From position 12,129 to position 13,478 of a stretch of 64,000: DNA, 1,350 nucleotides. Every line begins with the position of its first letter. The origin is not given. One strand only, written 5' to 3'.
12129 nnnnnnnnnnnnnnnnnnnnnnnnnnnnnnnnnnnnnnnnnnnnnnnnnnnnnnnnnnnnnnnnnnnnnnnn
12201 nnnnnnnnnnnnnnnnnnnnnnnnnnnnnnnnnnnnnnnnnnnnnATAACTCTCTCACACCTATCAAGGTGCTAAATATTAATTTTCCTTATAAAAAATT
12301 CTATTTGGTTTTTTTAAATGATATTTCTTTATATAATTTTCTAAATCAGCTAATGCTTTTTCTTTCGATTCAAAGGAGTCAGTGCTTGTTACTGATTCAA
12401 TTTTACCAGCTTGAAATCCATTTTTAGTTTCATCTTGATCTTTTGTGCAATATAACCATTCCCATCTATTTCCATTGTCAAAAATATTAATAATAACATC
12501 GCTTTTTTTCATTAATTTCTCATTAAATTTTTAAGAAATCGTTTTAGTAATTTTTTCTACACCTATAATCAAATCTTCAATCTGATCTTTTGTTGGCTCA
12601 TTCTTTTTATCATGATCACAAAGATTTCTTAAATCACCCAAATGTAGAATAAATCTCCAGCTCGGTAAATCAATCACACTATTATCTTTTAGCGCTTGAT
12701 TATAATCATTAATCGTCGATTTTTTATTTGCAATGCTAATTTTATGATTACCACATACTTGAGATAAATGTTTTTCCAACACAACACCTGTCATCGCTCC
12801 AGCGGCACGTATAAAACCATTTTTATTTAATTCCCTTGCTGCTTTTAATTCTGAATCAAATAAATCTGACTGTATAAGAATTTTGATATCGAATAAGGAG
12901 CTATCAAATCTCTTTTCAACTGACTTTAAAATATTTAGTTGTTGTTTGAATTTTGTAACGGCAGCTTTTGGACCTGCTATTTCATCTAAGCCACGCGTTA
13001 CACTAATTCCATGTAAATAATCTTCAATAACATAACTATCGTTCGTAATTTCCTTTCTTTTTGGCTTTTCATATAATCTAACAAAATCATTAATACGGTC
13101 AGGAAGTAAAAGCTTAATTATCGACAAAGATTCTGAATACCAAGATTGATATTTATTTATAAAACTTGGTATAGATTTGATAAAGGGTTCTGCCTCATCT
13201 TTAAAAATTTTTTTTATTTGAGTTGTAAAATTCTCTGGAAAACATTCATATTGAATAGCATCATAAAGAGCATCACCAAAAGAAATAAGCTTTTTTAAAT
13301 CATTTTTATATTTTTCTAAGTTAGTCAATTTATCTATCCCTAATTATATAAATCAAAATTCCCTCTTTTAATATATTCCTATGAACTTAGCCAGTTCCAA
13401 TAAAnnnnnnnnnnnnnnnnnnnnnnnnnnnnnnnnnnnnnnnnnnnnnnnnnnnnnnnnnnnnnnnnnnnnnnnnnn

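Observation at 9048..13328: AT-rich four-gene operon in which SIR2, a MORC-like GHKL ATPase and a third protein each end in a HEPN-like Rx4H domain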

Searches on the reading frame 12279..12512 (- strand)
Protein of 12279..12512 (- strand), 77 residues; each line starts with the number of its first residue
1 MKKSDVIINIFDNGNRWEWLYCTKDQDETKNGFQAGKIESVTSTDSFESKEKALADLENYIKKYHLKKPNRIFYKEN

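Call 3: search_protein_families(library=pfam, proteins=[window:12279-12512:-], max_evalue=0.1)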
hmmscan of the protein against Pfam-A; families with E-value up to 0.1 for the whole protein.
window:12279-12512:- (77 aa): 1 family
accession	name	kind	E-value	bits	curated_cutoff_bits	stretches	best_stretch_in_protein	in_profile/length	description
PF23751.1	Beta-prop_WDR11_1st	-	0.019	14.1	26.7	1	6-57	382-434/476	WDR11 first beta-propeller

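Call 4: search_protein_families(library=padloc, proteins=[window:12279-12512:-], max_evalue=0.1)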
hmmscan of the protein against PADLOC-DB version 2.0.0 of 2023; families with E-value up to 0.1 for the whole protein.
window:12279-12512:- (77 aa): 0 families

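Call 5: search_protein_families(library=ncbifam, proteins=[window:12279-12512:-], max_evalue=0.1)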
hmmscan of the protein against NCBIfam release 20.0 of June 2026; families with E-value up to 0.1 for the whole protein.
window:12279-12512:- (77 aa): 0 families

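Call 25: search_protein_representatives(protein=window:12279-12512:-)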
Query: 77 residues. Proteins with E-value up to 0.001 (for the whole library): 9; up to 1e-10: 5; up to 1e-30: 0. The best 9 are listed.
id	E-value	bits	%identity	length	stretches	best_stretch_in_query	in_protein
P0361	3.6e-20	87.9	54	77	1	1-76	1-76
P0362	2.1e-12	63.2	46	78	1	1-72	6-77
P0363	2.5e-12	63.0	47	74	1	1-72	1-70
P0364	3.5e-11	59.3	43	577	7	17-42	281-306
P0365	5.3e-11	58.8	40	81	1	1-73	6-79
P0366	9.4e-10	54.8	40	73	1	1-70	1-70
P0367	1.8e-09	53.9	44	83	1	3-72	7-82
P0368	3.0e-07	46.8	41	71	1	1-74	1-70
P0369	3.7e-04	37.0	37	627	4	17-45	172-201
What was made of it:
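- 12279..12512 (-): 77-aa small protein of unknown function, the most AT-rich of the four genes (GC 0.248). Only 7 short homologues (37-54 % identity) among 1.8 billion representative proteins: call 25.
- The 77-aa family is tiny, with 7 short representatives (call 25), whereas the 265-aa family has more than 4000 hits.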

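Call 57: find_encoding_contigs(protein=P0361, flank=5000, max_places=4)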
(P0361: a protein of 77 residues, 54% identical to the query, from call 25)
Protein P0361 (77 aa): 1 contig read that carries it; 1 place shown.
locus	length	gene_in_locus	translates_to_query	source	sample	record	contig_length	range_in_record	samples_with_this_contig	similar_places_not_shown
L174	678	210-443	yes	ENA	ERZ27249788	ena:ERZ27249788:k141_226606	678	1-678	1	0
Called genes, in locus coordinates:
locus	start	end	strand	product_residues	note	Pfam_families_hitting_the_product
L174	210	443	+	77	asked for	-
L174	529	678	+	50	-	?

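Call 92: search_protein_families(library=phrogs, proteins=[window:12279-12512:-], max_evalue=0.001)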
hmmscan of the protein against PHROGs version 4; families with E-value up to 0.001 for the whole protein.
window:12279-12512:- (77 aa): 0 families

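Call 94: find_encoding_contigs(protein=P0365, flank=5000, max_places=4)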
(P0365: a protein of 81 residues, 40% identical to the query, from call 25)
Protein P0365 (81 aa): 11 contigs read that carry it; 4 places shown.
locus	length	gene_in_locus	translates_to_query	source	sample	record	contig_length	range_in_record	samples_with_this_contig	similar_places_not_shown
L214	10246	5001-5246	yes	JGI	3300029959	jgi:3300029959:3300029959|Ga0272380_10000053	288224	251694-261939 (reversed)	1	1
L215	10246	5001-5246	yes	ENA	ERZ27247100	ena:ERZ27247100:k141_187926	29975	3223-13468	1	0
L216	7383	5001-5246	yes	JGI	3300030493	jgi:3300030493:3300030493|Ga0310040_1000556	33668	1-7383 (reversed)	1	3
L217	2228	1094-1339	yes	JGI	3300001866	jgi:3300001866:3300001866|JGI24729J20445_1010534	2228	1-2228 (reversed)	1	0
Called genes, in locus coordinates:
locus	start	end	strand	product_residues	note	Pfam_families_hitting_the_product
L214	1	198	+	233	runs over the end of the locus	-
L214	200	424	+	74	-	-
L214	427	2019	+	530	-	-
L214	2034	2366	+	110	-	-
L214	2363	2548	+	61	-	-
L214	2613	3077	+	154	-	-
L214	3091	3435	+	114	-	-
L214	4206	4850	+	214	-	PF01936:NYN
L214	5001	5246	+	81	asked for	-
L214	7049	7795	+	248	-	PF00303:Thymidylat_synt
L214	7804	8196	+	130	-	PF07238:PilZ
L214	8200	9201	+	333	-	PF01210:NAD_Gly3P_dh_N, PF03807:F420_oxidored (weak), PF07479:NAD_Gly3P_dh_C, PF20618:GPD_NAD_C_bact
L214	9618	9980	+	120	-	PF07238:PilZ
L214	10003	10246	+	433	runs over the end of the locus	PF03447:NAD_binding_3, PF00742:Homoserine_dh, PF01842:ACT, PF22629:ACT_AHAS_ss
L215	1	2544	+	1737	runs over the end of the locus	PF18857:LPD38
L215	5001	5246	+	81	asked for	-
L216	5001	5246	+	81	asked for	-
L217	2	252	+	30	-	?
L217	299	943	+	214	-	PF01936:NYN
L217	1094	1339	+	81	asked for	-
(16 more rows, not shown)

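Call 95: find_encoding_contigs(protein=P0363, flank=5000, max_places=4)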
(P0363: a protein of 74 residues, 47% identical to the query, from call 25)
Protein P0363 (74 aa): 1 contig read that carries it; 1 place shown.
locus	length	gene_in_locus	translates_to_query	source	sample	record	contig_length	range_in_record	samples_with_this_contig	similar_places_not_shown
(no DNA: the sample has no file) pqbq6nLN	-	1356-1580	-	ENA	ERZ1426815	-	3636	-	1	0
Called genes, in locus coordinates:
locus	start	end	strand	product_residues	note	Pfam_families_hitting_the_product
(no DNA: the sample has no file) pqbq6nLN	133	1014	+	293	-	PF00656:Peptidase_C14 (weak)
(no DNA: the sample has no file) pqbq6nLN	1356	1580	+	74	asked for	-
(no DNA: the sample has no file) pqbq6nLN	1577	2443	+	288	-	PF04326:SLFN_AlbA_2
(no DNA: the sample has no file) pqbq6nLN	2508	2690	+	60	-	-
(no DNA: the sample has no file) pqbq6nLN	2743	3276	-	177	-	PF01381:HTH_3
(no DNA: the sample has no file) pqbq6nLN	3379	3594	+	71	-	PF12728:HTH_17 (weak)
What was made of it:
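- Homologues of the 77-aa protein lie beside other putative toxin or effector genes: an NYN RNase in L214-L217 (call 94), and a Peptidase_C14 gene plus an overlapping SLFN_AlbA_2 gene (call 95).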

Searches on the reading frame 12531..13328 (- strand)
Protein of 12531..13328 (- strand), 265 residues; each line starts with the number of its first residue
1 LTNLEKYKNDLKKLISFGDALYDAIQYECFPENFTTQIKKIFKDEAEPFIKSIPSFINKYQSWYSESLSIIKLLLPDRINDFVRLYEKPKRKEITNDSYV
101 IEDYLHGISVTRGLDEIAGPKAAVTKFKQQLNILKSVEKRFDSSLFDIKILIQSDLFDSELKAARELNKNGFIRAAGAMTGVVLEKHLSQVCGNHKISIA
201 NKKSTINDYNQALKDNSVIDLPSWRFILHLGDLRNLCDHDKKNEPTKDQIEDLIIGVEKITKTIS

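Call 3: search_protein_families(library=pfam, proteins=[window:12531-13328:-], max_evalue=0.1)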
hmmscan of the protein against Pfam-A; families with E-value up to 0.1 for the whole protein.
window:12531-13328:- (265 aa): 3 families
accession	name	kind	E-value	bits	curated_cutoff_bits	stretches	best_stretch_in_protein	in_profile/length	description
PF13643.11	DUF4145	-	0.023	15.2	23.1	1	169-254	8-84/88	Domain of unknown function (DUF4145)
PF06878.16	Pkip-1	-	0.033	14.7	25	0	35-65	105-135/163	Pkip-1 protein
PF17125.10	Methyltr_RsmF_N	-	0.091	13.6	34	0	30-53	1-24/86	N-terminal domain of 16S rRNA methyltransferase RsmF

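Call 4: search_protein_families(library=padloc, proteins=[window:12531-13328:-], max_evalue=0.1)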
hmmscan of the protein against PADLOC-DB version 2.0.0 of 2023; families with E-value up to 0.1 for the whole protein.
window:12531-13328:- (265 aa): 0 families

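Call 5: search_protein_families(library=ncbifam, proteins=[window:12531-13328:-], max_evalue=0.1)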
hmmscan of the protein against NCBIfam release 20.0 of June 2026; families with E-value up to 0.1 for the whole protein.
window:12531-13328:- (265 aa): 0 families

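Call 17: find_homologous_proteins(query=window:12531-13328:-, max_evalue=0.001)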
Query window:12531-13328:- (265 aa): 4135 proteins with E <= 0.001 among 4965 candidates; the best 120 are listed.
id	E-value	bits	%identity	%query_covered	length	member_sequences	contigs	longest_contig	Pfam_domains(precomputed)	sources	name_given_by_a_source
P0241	1.7e-170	583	100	100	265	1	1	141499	-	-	-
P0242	1.4e-115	403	68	100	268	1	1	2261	-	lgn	-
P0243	3.9e-114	398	66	100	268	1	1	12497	-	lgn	-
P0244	1.2e-112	393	68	100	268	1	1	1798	-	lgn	-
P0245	3.2e-111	389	68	100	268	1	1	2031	-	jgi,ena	-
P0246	1.3e-110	387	67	100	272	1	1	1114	-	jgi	-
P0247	2.3e-110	386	64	100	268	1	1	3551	-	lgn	-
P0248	3.5e-110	385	66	100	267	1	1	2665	-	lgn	-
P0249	2.2e-109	383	67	99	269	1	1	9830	-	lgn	-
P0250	1.0e-108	380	65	100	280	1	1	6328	-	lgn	-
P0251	1.1e-108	380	66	100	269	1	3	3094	-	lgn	-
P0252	1.2e-108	380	64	100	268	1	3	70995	-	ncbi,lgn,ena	ncbi:MAG: hypothetical protein AABY84_11365 [Candidatus Firestonebacteria bacterium]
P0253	1.3e-108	380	65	100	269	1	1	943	-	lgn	-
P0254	4.7e-108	378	66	100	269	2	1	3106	-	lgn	-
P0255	3.9e-107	375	64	99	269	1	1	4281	-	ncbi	-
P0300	2.8e-101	356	61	100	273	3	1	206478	-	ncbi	-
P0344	4.8e-98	346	57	98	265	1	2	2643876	-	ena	-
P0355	1.1e-97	344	60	99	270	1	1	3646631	-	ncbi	-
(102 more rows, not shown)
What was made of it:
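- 12531..13328 (-): 265-aa protein: a helical N-terminal domain with no family match (residues 1-149, nt 12882-13328) plus a C-terminal DUF4145-like HEPN domain (residues ~150-265, nt 12534-12881). The RNLCDH motif lies at 12612-12629. Family of more than 4000 homologues at 57-68 % identity: call 17.
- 265-aa protein: 4135 hits at about 60 % identity (call 17).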

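Call 19: find_encoding_contigs(protein=P0355, flank=6000, max_places=2)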
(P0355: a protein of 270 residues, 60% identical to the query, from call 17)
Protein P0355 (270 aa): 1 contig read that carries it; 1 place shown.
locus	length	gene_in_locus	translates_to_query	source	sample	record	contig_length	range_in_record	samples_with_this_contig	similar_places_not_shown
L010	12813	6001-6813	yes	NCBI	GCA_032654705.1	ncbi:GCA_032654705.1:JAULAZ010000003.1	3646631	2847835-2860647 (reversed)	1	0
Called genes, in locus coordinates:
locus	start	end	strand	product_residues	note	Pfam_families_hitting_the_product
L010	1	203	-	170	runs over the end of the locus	PF07883:Cupin_2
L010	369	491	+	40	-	-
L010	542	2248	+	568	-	-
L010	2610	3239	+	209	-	PF09603:Fib_succ_major, PF26707:DUF8237 (faint)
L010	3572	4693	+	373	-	-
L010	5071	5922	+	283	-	-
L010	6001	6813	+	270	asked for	-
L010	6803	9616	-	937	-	PF13510:Fer2_4, PF10588:NADH-G_4Fe-4S_3, PF22117:Fer4_Nqo3 (weak), PF12838:Fer4_7, PF00037:Fer4, PF04879:Molybdop_Fe4S4, PF00384:Molybdopterin, PF01568:Molydop_binding, +2 more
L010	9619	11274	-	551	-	PF01257:2Fe-2S_thioredx, PF01512:Complex1_51K, PF10589:NADH_4Fe-4S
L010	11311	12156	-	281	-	PF02634:FdhD-NarQ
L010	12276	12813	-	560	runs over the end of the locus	PF01268:FTHFS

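Call 20: find_encoding_contigs(protein=P0344, flank=6000, max_places=2)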
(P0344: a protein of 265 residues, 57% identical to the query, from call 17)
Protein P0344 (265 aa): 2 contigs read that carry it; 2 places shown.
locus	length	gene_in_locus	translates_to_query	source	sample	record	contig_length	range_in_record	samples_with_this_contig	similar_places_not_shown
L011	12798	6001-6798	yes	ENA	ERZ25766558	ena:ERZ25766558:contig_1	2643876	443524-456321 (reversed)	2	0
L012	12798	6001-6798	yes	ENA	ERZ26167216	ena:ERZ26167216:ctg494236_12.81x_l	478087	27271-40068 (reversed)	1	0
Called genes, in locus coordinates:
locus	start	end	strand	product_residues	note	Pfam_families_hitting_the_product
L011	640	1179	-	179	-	-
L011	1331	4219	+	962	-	PF01565:FAD_binding_4, PF02913:FAD-oxidase_C, PF13183:Fer4_8, PF13534:Fer4_17, PF02754:CCG (weak)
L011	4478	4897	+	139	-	PF22091:DUF6941 (weak)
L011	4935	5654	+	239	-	PF00581:Rhodanese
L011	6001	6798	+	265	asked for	-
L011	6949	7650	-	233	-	-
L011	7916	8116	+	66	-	-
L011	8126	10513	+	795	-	PF02515:CoA_transf_3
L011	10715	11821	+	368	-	PF02463:SMC_N, PF11398:DUF2813 (faint), PF13175:AAA_15 (weak), PF00005:ABC_tran (faint), PF13304:AAA_21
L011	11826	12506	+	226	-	PF14103:DUF4276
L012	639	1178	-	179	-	-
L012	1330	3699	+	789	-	PF01565:FAD_binding_4, PF02913:FAD-oxidase_C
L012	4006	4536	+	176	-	-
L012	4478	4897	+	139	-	PF22091:DUF6941 (weak)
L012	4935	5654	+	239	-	PF00581:Rhodanese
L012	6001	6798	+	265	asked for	-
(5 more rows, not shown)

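Call 21: find_encoding_contigs(protein=P0300, flank=6000, max_places=2)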
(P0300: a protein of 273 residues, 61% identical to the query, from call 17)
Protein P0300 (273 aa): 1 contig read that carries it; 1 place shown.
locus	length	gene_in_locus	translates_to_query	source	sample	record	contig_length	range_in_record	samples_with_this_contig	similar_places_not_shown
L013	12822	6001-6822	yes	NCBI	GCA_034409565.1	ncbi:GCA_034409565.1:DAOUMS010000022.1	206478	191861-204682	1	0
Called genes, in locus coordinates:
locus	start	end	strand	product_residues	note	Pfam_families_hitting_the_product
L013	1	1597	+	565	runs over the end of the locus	PF05496:RuvB_N (faint), PF13177:DNA_pol3_delta2, PF13604:AAA_30 (weak), PF00004:AAA, PF22608:DNAX_ATPase_lid, PF12169:DNA_pol3_gamma3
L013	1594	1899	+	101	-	PF02575:YbaB_DNA_bd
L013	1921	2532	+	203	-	PF21176:RecR_HhH, PF02132:RecR_ZnF (weak), PF01751:Toprim, PF13662:Toprim_4, PF21175:RecR_C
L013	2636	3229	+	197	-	PF05724:TPMT (weak), PF13489:Methyltransf_23, PF13649:Methyltransf_25, PF08241:Methyltransf_11, PF08242:Methyltransf_12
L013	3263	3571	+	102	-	PF14358:DUF4405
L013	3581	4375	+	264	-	PF11967:RecO_N, PF02565:RecO_C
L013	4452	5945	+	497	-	PF01336:tRNA_anti-codon, PF00152:tRNA-synt_2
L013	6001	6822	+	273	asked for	-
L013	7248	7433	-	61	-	PF00180:Iso_dh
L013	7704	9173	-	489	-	PF03972:MmgE_PrpD_N, PF19305:MmgE_PrpD_C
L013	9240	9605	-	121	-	PF12973:Cupin_7 (faint)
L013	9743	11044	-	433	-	PF06808:DctM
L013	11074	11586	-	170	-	PF04290:DctQ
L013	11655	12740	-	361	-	-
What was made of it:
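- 12531..13328 (-): The gene stands alone among housekeeping genes in L010, L011 and L013: calls 19-21.
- The 265-aa gene stands alone in L010, L011 and L013 (calls 19-21).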

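Call 41: search_protein_families(library=pfam, alignment_id=A3, max_evalue=0.1)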
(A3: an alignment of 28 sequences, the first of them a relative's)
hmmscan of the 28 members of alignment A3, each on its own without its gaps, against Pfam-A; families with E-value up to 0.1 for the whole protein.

A. member 1, P0241 (265 aa): 3 families
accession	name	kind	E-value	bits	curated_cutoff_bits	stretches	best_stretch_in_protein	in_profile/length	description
PF13643.11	DUF4145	-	0.023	15.2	23.1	1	169-254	8-84/88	Domain of unknown function (DUF4145)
PF06878.16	Pkip-1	-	0.033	14.7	25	0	35-65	105-135/163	Pkip-1 protein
PF17125.10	Methyltr_RsmF_N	-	0.091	13.6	34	0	30-53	1-24/86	N-terminal domain of 16S rRNA methyltransferase RsmF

B. families by the number of members that match (of 28 scanned): 26 families (the first 25 are shown)
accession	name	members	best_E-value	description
PF05168.19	HEPN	9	9.1e-06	HEPN domain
PF13643.11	DUF4145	8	0.00093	Domain of unknown function (DUF4145)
PF18739.6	HEPN_Apea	6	0.00015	Apea-like HEPN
PF18735.6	HEPN_RiboL-PSP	4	0.0035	RiboL-PSP-HEPN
PF17125.10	Methyltr_RsmF_N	2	0.091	N-terminal domain of 16S rRNA methyltransferase RsmF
PF04108.17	ATG17_like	1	0.014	Autophagy protein ATG17-like domain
PF04130.18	GCP_C_terminal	1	0.014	Gamma tubulin complex component C-terminal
PF18550.6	NitrOD2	1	0.015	Nitrososphaera output domain 2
PF15511.12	CENP-T_C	1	0.018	Centromere kinetochore component CENP-T histone fold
PF02252.23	PA28_C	1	0.02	Proteasome activator PA28, C-terminal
PF13026.12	DUF3887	1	0.026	Protein of unknown function (DUF3887)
PF07751.16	Abi_2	1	0.03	Abi-like protein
PF06878.16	Pkip-1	1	0.033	Pkip-1 protein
PF04691.17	ApoC-I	1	0.033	Apolipoprotein C-I (ApoC-1)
PF25280.1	POTRA2_Toc75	1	0.038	Toc75-like, second POTRA domain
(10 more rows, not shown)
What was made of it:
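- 12531..13328 (-): Pfam HEPN hits 9 of 28 members (best E 9e-6) and DUF4145 hits 8 of 28: call 41.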

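Call 63: search_solved_structures(query=A3, max_evalue=1)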
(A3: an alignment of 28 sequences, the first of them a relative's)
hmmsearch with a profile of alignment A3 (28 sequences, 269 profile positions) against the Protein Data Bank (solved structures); distinct sequences matched with E-value up to 1: 1.
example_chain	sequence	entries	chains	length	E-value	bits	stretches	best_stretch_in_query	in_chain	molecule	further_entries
5fej_A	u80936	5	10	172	0.75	12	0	21-66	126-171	CopM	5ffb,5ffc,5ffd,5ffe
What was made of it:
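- Tried and rejected: The 265-aa family profile had no meaningful PDB sequence match (call 63).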

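Call 72: find_related_loci(query=A3, collection=viral_contigs, flank=6000)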
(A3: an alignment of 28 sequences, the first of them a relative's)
Query A3 (265 aa) in viral_contigs; peptide patterns used: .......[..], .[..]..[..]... (x = any residue, [..] = any of these).
45 stretches matched a pattern; 36 encode a relative of the query (tblastn E <= 1e-3); 36 distinct loci.
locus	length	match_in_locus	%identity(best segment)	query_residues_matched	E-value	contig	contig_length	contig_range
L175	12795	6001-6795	58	1-264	3e-102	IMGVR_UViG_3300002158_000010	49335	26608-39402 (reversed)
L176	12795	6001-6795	58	1-264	2e-101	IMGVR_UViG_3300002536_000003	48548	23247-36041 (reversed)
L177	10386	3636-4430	58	1-264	2e-101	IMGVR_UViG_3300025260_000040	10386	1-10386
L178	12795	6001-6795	58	1-264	2e-101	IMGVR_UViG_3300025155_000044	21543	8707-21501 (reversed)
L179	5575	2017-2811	58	1-264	2e-101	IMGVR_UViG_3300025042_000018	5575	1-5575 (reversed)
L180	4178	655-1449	58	1-264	8e-102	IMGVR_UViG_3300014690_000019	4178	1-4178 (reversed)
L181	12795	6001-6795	56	1-264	2e-98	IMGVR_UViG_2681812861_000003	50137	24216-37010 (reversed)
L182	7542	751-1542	55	2-264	4e-94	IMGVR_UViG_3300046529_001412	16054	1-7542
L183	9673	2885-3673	49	5-264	1e-86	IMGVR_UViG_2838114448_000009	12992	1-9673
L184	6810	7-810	52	2-264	2e-86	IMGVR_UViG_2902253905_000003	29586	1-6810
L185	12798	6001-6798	53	3-264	8e-86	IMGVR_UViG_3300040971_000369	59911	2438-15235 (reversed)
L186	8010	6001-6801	48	1-264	4e-83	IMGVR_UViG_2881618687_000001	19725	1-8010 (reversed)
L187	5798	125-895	47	11-264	2e-81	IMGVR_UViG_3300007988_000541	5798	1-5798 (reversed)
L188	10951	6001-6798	46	5-264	1e-80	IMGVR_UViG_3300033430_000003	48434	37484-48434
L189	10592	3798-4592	46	5-264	2e-80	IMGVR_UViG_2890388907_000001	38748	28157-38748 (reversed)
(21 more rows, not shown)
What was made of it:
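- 12531..13328 (-): It occurs on 36 IMG/VR contigs: call 72.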

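Call 92: search_protein_families(library=phrogs, proteins=[window:12531-13328:-], max_evalue=0.001)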
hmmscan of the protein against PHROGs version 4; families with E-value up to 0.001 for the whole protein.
window:12531-13328:- (265 aa): 1 family
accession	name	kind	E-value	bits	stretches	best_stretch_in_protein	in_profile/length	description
phrog_2039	-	unknown function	0.0002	21.7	1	148-261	178-294/312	-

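Call 93: search_dna_similar(query=window:12531-13328:-, collection=phages, mode=protein, max_rows=12)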
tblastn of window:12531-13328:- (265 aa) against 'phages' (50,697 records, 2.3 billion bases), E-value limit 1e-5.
No match.
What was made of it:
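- Tried and rejected: A tblastn search of GenBank phage records with the 265-aa protein found no match (call 93).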
